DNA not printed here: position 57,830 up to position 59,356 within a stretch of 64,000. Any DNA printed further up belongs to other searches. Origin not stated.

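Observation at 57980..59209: M20 protein with a remodelled metal site: candidate missing ureide enzyme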

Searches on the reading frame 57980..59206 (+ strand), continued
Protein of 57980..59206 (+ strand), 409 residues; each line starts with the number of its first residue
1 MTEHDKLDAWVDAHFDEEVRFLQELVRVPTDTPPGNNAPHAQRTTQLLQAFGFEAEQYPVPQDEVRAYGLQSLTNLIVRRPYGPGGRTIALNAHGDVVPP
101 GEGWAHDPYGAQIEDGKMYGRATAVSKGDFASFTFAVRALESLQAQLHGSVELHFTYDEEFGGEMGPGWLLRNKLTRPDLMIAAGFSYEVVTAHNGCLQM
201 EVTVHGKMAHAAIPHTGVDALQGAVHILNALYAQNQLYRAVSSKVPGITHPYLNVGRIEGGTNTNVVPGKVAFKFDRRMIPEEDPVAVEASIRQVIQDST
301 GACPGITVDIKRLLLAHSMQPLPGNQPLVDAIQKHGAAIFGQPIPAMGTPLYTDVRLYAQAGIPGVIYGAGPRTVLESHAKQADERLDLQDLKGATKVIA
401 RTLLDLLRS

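Call 74: find_encoding_contigs(protein=P0135, flank=6000, max_places=2)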
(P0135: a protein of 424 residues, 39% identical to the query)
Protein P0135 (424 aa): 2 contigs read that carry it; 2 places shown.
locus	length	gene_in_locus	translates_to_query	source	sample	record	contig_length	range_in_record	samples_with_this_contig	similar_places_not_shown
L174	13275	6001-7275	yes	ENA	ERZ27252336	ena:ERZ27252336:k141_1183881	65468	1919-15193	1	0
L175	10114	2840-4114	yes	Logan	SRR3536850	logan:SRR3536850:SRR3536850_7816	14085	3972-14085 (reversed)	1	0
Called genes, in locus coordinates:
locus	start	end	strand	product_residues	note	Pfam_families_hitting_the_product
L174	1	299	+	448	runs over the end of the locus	PF00860:Xan_ur_permease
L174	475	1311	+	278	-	PF01261:AP_endonuc_2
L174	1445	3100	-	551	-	PF07905:PucR, PF17853:GGDEF_2, PF13556:HTH_30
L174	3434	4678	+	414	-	PF04389:Peptidase_M28 (weak), PF01546:Peptidase_M20, PF07687:M20_dimer (weak)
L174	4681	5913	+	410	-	PF00266:Aminotran_5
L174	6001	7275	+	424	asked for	PF01546:Peptidase_M20, PF07687:M20_dimer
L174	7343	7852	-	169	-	-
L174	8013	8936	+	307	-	PF00892:EamA, PF03151:TPT (faint), PF10639:TMEM234 (faint), PF00892:EamA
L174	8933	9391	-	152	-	PF02639:DUF188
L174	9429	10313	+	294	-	PF01904:DUF72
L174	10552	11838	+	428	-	PF00860:Xan_ur_permease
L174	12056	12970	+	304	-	PF04204:HTS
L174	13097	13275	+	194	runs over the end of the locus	PF02417:Chromate_transp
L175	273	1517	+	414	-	PF04389:Peptidase_M28 (weak), PF01546:Peptidase_M20, PF07687:M20_dimer (weak)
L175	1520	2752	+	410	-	PF00266:Aminotran_5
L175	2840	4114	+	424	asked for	PF01546:Peptidase_M20, PF07687:M20_dimer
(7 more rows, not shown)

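Call 75: find_encoding_contigs(protein=P0133, flank=6000, max_places=2)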
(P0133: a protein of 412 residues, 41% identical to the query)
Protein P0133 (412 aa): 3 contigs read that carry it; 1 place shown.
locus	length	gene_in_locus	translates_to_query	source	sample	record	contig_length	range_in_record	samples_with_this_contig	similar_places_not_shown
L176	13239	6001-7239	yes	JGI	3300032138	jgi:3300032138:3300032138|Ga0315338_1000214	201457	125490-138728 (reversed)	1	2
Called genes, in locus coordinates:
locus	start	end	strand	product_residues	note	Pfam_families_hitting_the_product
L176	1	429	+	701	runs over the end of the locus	PF05378:Hydant_A_N, PF01968:Hydantoinase_A, PF19278:Hydant_A_C (weak)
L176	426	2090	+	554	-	PF02538:Hydantoinase_B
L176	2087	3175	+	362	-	PF00155:Aminotran_1_2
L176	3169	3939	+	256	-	PF01177:Asp_Glu_race (weak), PF17645:Amdase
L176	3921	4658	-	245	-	-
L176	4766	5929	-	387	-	PF01546:Peptidase_M20, PF07687:M20_dimer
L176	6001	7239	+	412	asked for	PF01546:Peptidase_M20, PF07687:M20_dimer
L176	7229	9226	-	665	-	PF20157:Maf_flag10_N, PF01973:MptE-like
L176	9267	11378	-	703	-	PF16889:Hepar_II_III_N, PF07940:Hepar_II_III_C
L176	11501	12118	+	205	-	PF13580:SIS_2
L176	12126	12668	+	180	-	PF00702:Hydrolase, PF12710:HAD (weak), PF13419:HAD_2 (weak), PF13242:Hydrolase_like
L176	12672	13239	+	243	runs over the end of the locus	PF00923:TAL_FSA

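Call 76: find_encoding_contigs(protein=P0198, flank=6000, max_places=2)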
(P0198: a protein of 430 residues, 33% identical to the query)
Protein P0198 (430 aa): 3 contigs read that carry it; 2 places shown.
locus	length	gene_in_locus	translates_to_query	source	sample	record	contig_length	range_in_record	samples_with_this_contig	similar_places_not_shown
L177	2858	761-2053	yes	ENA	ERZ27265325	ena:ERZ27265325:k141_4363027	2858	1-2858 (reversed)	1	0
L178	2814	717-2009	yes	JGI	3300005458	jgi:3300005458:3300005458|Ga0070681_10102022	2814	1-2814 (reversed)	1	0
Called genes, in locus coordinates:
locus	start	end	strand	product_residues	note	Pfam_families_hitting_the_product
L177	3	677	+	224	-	?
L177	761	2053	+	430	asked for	PF01546:Peptidase_M20, PF07687:M20_dimer (weak)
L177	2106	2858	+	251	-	?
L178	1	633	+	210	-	?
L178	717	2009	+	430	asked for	PF01546:Peptidase_M20, PF07687:M20_dimer (weak)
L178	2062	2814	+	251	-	?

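Call 85: find_homologous_proteins(query=P0123, max_evalue=1e-30)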
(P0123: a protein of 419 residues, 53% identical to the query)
Query P0123 (419 aa): 8000 proteins with E <= 1e-30 among 8000 candidates; the best 120 are listed.
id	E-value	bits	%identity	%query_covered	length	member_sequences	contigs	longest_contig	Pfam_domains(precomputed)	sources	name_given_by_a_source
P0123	5.6e-279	943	100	100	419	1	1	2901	PF01546.34,PF07687.20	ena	-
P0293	2.2e-278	941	100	100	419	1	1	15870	PF01546.34,PF07687.20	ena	-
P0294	1.1e-240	817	85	98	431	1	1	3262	PF01546.34,PF07687.20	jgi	jgi:acetylornithine deacetylase/succinyl-diaminopimelate desuccinylase-like protein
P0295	3.6e-235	799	86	97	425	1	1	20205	PF01546.34,PF07687.20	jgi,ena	-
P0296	2.7e-234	796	85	97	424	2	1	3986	PF01546.34,PF07687.20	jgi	-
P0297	3.2e-233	792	85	98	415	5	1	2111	PF01546.34,PF07687.20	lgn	-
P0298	4.6e-233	792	84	98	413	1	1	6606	PF01546.34,PF07687.20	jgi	jgi:acetylornithine deacetylase/succinyl-diaminopimelate desuccinylase-like protein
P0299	7.2e-233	791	85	98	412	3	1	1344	PF01546.34,PF07687.20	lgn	-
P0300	7.2e-233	791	84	96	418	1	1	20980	PF01546.34,PF07687.20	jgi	jgi:acetylornithine deacetylase/succinyl-diaminopimelate desuccinylase family protein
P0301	2.0e-232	790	84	97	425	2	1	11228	PF01546.34,PF07687.20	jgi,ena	-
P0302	6.5e-232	788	86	98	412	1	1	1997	PF01546.34,PF07687.20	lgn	-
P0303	3.2e-231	786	83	98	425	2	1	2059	PF01546.34,PF07687.20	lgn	-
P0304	5.7e-230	782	85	98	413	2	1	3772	PF01546.34,PF07687.20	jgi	-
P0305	4.7e-229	779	82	98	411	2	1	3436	PF01546.34,PF07687.20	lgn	-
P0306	8.6e-229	778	88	95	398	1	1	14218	PF01546.34,PF07687.20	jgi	jgi:succinyl-diaminopimelate desuccinylase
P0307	2.1e-228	777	83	98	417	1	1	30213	PF01546.34,PF07687.20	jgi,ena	-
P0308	5.1e-228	775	81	98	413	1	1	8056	PF01546.34,PF07687.20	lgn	-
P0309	3.8e-227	772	82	98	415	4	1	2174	PF01546.34,PF07687.20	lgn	-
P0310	5.5e-227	772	81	97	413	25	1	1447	PF01546.34,PF07687.20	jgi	jgi:acetylornithine deacetylase/succinyl-diaminopimelate desuccinylase-like protein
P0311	2.0e-226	770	81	98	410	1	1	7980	PF01546.34,PF07687.20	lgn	-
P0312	3.3e-226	769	80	97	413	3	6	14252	PF01546.34,PF07687.20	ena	-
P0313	4.4e-226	769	81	96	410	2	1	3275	PF01546.34,PF07687.20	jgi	jgi:succinyl-diaminopimelate desuccinylase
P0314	1.1e-225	768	84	97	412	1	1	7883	PF01546.34,PF07687.20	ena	-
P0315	1.6e-225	767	81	98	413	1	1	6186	PF01546.34,PF07687.20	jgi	-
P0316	2.7e-225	766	83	97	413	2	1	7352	PF01546.34,PF07687.20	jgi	jgi:acetylornithine deacetylase/succinyl-diaminopimelate desuccinylase-like protein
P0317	4.5e-225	766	81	98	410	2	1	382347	PF01546.34,PF07687.20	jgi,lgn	-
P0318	2.3e-224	763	82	97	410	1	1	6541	PF01546.34,PF07687.20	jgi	jgi:acetylornithine deacetylase/succinyl-diaminopimelate desuccinylase family protein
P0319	3.0e-224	763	81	97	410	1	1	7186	PF01546.34,PF07687.20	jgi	jgi:acetylornithine deacetylase/succinyl-diaminopimelate desuccinylase family protein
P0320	3.5e-224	763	80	97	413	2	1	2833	PF01546.34,PF07687.20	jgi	jgi:acetylornithine deacetylase/succinyl-diaminopimelate desuccinylase family protein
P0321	4.3e-224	762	81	97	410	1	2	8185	PF01546.34,PF07687.20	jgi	jgi:acetylornithine deacetylase/succinyl-diaminopimelate desuccinylase family protein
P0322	4.8e-224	762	80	98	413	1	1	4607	PF01546.34,PF07687.20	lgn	-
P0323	4.9e-224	762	80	98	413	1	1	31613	PF01546.34,PF07687.20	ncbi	-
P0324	1.6e-223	760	80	98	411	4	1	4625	PF01546.34,PF07687.20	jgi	jgi:acetylornithine deacetylase/succinyl-diaminopimelate desuccinylase-like protein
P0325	4.0e-223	759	82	97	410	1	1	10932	PF01546.34,PF07687.20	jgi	jgi:acetylornithine deacetylase/succinyl-diaminopimelate desuccinylase family protein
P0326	4.7e-223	759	82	98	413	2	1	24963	PF01546.34,PF07687.20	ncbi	-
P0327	6.2e-223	758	81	97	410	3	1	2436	PF01546.34,PF07687.20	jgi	jgi:acetylornithine deacetylase/succinyl-diaminopimelate desuccinylase family protein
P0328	1.2e-222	758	82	97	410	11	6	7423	PF01546.34,PF07687.20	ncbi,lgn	-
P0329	1.6e-222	757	81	97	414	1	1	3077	PF01546.34,PF07687.20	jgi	-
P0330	2.4e-222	757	81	96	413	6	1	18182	PF01546.34,PF07687.20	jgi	-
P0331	2.6e-222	756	80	97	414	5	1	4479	PF01546.34,PF07687.20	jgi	jgi:acetylornithine deacetylase/succinyl-diaminopimelate desuccinylase-like protein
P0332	2.6e-222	756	81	97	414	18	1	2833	PF01546.34,PF07687.20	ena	-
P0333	3.0e-222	756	82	97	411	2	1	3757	PF01546.34,PF07687.20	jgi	jgi:acetylornithine deacetylase/succinyl-diaminopimelate desuccinylase family protein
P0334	4.1e-222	756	81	98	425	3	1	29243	PF01546.34,PF07687.20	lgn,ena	-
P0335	4.6e-222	756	81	97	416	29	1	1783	PF01546.34,PF07687.20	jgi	jgi:succinyl-diaminopimelate desuccinylase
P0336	6.3e-222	755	80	98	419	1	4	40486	PF01546.34,PF07687.20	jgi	jgi:acetylornithine deacetylase/succinyl-diaminopimelate desuccinylase-like protein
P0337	8.0e-222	755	81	97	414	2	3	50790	PF01546.34,PF07687.20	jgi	jgi:succinyl-diaminopimelate desuccinylase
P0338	8.5e-222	755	81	97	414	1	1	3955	PF01546.34,PF07687.20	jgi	-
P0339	1.1e-221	754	81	98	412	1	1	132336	PF01546.34,PF07687.20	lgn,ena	-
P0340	1.2e-221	754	81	97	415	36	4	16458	PF01546.34,PF07687.20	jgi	jgi:acetylornithine deacetylase/succinyl-diaminopimelate desuccinylase family protein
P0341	1.5e-221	754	80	98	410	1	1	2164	PF01546.34,PF07687.20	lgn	-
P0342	1.6e-221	754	80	97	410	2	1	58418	PF01546.34,PF07687.20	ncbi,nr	ncbi:MAG TPA: M20/M25/M40 family metallo-hydrolase [Burkholderiales bacterium]|nr:M20/M25/M40 family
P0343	1.7e-221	754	79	98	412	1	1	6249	PF01546.34,PF07687.20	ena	-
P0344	1.7e-221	754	81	97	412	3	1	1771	PF01546.34,PF07687.20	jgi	jgi:acetylornithine deacetylase/succinyl-diaminopimelate desuccinylase family protein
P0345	1.9e-221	754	80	98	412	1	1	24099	PF01546.34,PF07687.20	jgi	-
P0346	2.9e-221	753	81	96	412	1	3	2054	PF01546.34,PF07687.20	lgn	-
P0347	4.8e-221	752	80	98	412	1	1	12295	PF01546.34,PF07687.20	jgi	jgi:acetylornithine deacetylase/succinyl-diaminopimelate desuccinylase-like protein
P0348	6.0e-221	752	81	98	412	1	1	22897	PF01546.34,PF07687.20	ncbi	-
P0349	6.3e-221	752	79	98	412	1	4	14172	PF01546.34,PF07687.20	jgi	jgi:acetylornithine deacetylase/succinyl-diaminopimelate desuccinylase-like protein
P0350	6.8e-221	752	81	98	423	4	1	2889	PF01546.34,PF07687.20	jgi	-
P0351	9.8e-221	751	83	95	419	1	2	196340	PF01546.34,PF07687.20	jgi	jgi:acetylornithine deacetylase/succinyl-diaminopimelate desuccinylase-like protein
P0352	1.5e-220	751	80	97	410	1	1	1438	PF01546.34,PF07687.20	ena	-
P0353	1.5e-220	751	79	98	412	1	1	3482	PF01546.34,PF07687.20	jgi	jgi:acetylornithine deacetylase/succinyl-diaminopimelate desuccinylase-like protein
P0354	1.8e-220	750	80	97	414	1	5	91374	PF01546.34,PF07687.20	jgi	jgi:acetylornithine deacetylase/succinyl-diaminopimelate desuccinylase-like protein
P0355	2.1e-220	750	80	98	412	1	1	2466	PF01546.34,PF07687.20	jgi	-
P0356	2.4e-220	750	81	96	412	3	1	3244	PF01546.34,PF07687.20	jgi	jgi:acetylornithine deacetylase/succinyl-diaminopimelate desuccinylase family protein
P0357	2.6e-220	750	82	96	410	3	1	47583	PF01546.34,PF07687.20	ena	-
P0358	2.7e-220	750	81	97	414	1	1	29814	PF01546.34,PF07687.20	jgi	-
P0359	3.6e-220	749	81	98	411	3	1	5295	PF01546.34,PF07687.20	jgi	jgi:acetylornithine deacetylase/succinyl-diaminopimelate desuccinylase-like protein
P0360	3.7e-220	749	81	97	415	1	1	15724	PF01546.34,PF07687.20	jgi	jgi:acetylornithine deacetylase/succinyl-diaminopimelate desuccinylase-like protein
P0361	5.3e-220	749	82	96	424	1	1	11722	PF01546.34,PF07687.20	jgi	jgi:succinyl-diaminopimelate desuccinylase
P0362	7.0e-220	748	80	97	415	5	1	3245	PF01546.34,PF07687.20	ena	-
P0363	8.3e-220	748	78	98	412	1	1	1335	PF01546.34,PF07687.20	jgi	jgi:acetylornithine deacetylase/succinyl-diaminopimelate desuccinylase-like protein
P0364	9.3e-220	748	81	96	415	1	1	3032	PF01546.34,PF07687.20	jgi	jgi:succinyl-diaminopimelate desuccinylase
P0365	9.7e-220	748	81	96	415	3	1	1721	PF01546.34,PF07687.20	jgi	-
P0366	1.2e-219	748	81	97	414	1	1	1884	PF01546.34,PF07687.20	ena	-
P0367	1.3e-219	748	80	97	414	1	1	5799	PF01546.34,PF07687.20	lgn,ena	-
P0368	1.3e-219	748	82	97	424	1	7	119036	PF01546.34,PF07687.20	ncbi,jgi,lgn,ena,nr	ncbi:MAG: M20/M25/M40 family metallo-hydrolase [Betaproteobacteria bacterium]|nr:M20/M25/M40 family 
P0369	2.2e-219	747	80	98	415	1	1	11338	PF01546.34,PF07687.20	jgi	jgi:succinyl-diaminopimelate desuccinylase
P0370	3.7e-219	746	80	97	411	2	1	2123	PF01546.34,PF07687.20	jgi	jgi:acetylornithine deacetylase/succinyl-diaminopimelate desuccinylase-like protein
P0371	5.0e-219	746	79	97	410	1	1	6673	PF01546.34,PF07687.20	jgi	jgi:acetylornithine deacetylase/succinyl-diaminopimelate desuccinylase-like protein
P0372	7.2e-219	745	80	97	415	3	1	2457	PF01546.34,PF07687.20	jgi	jgi:acetylornithine deacetylase/succinyl-diaminopimelate desuccinylase family protein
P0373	1.1e-218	744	79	98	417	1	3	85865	PF01546.34,PF07687.20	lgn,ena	-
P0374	1.1e-218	744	81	96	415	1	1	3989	PF01546.34,PF07687.20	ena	-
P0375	1.6e-218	744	81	97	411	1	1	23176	PF01546.34,PF07687.20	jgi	jgi:acetylornithine deacetylase/succinyl-diaminopimelate desuccinylase-like protein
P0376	1.6e-218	744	79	97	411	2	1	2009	PF01546.34,PF07687.20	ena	-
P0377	1.9e-218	744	78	98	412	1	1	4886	PF01546.34,PF07687.20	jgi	jgi:acetylornithine deacetylase/succinyl-diaminopimelate desuccinylase-like protein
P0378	2.0e-218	744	79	98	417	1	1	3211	PF01546.34,PF07687.20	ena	-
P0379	2.1e-218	744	81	97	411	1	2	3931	PF01546.34,PF07687.20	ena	-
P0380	3.5e-218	743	79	97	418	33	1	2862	PF01546.34,PF07687.20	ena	-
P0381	4.3e-218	743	82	96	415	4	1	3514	PF01546.34,PF07687.20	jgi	-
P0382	5.5e-218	742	80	96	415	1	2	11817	PF01546.34,PF07687.20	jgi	jgi:succinyl-diaminopimelate desuccinylase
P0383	7.1e-218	742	79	96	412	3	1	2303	PF01546.34,PF07687.20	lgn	-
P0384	1.3e-217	741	80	99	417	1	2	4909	PF01546.34,PF07687.20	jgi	jgi:succinyl-diaminopimelate desuccinylase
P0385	1.8e-217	741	79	96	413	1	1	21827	PF01546.34,PF07687.20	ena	-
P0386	2.0e-217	740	82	97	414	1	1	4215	PF01546.34,PF07687.20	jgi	-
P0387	2.5e-217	740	79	98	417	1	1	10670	PF01546.34,PF07687.20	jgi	-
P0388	3.3e-217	740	79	97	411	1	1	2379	PF01546.34,PF07687.20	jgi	-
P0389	5.2e-217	739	79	97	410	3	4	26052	PF01546.34,PF07687.20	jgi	jgi:acetylornithine deacetylase/succinyl-diaminopimelate desuccinylase family protein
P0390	6.1e-217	739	80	98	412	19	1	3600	PF01546.34,PF07687.20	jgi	jgi:succinyl-diaminopimelate desuccinylase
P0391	6.4e-217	739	80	96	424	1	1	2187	PF01546.34,PF07687.20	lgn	-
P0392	6.5e-217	739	80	98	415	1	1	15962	PF01546.34,PF07687.20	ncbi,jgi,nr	ncbi:MAG: M20/M25/M40 family metallo-hydrolase [Betaproteobacteria bacterium]|jgi:acetylornithine de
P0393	1.2e-216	738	80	98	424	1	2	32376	PF01546.34,PF07687.20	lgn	-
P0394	1.7e-216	737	78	98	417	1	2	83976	PF01546.34,PF07687.20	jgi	-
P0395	2.7e-216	737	80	96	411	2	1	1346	PF01546.34,PF07687.20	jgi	jgi:acetylornithine deacetylase/succinyl-diaminopimelate desuccinylase-like protein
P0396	3.5e-216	736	78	99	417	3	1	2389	PF01546.34,PF07687.20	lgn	-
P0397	4.4e-216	736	79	92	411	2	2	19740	PF01546.34,PF07687.20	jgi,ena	-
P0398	4.9e-216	736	78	97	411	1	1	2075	PF01546.34,PF07687.20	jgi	jgi:succinyl-diaminopimelate desuccinylase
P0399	5.2e-216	736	80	96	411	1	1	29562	PF01546.34,PF07687.20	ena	-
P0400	9.8e-216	735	78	96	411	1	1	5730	PF01546.34,PF07687.20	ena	-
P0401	1.4e-215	734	80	97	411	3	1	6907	PF01546.34,PF07687.20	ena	-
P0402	1.8e-215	734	80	98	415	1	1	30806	PF01546.34,PF07687.20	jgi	-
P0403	2.0e-215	734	80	97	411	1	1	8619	PF01546.34,PF07687.20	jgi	jgi:acetylornithine deacetylase/succinyl-diaminopimelate desuccinylase-like protein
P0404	2.2e-215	734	79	98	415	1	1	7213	PF01546.34,PF07687.20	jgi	jgi:succinyl-diaminopimelate desuccinylase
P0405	2.7e-215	733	79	96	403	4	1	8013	PF01546.34,PF07687.20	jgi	jgi:acetylornithine deacetylase/succinyl-diaminopimelate desuccinylase family protein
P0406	2.8e-215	733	80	94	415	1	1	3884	PF01546.34,PF07687.20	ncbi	-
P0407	3.0e-215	733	80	96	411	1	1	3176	PF01546.34,PF07687.20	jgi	jgi:acetylornithine deacetylase/succinyl-diaminopimelate desuccinylase-like protein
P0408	3.1e-215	733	78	98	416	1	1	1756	PF01546.34,PF07687.20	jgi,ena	-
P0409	4.8e-215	732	80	96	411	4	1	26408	PF01546.34,PF07687.20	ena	-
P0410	4.9e-215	732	81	96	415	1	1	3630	PF01546.34,PF07687.20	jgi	-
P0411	1.1e-214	731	78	98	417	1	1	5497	PF01546.34,PF07687.20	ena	-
